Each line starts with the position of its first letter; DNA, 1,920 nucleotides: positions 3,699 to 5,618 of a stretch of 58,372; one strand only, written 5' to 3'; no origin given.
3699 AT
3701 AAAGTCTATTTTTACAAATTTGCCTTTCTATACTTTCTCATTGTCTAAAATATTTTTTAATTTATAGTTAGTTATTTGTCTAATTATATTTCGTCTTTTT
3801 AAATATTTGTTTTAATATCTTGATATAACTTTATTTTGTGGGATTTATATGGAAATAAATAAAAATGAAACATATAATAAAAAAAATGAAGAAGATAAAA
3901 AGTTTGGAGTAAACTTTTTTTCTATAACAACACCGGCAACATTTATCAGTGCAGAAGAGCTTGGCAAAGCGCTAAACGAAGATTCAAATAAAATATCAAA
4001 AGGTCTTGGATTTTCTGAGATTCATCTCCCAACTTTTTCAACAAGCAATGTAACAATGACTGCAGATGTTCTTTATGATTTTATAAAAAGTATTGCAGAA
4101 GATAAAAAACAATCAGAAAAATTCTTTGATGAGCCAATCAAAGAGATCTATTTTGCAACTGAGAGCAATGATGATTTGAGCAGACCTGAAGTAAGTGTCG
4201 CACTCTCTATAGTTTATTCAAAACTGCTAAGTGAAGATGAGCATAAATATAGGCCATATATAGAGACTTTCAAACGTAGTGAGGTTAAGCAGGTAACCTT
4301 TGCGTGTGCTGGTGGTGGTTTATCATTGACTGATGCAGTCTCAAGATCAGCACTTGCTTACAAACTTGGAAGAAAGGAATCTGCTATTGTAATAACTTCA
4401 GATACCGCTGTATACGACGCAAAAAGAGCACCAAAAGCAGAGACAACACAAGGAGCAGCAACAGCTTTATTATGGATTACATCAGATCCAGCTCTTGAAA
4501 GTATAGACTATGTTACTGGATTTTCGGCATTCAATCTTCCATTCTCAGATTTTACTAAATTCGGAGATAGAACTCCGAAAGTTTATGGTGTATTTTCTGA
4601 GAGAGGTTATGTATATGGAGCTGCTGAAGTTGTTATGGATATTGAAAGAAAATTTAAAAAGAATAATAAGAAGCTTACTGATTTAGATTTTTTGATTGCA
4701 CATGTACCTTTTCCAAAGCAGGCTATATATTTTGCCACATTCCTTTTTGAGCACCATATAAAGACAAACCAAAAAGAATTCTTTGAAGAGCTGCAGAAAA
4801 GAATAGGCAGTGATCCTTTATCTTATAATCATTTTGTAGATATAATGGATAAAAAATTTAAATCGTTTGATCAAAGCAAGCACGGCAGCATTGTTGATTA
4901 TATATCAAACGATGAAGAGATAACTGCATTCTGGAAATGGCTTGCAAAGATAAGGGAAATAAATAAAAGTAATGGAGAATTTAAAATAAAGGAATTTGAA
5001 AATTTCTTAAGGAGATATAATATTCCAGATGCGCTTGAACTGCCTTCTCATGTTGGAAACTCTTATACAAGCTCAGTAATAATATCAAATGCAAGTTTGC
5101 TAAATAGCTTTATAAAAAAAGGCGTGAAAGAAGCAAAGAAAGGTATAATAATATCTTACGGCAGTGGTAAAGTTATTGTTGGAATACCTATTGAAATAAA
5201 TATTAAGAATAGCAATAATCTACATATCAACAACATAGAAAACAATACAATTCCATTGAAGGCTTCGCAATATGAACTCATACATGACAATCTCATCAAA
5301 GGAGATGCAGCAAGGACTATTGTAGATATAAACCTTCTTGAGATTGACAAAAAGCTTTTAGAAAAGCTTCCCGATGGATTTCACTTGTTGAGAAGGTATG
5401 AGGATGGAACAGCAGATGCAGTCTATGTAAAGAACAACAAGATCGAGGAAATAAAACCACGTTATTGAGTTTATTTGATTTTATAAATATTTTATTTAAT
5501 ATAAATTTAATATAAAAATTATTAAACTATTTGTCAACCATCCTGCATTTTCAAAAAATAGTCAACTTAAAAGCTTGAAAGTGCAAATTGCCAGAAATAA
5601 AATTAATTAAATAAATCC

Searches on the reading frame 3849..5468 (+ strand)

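Call 59: search_protein_families(library=pfam, proteins=[window:3849-5468:+], max_evalue=0.00001)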
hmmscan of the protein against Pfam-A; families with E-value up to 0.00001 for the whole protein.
window:3849-5468:+ (539 aa): 1 family
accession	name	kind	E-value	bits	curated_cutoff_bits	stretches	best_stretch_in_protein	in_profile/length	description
PF08540.16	HMG_CoA_synt_C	-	5.3e-09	36.5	25.1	0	394-453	146-204/280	Hydroxymethylglutaryl-coenzyme A synthase C terminal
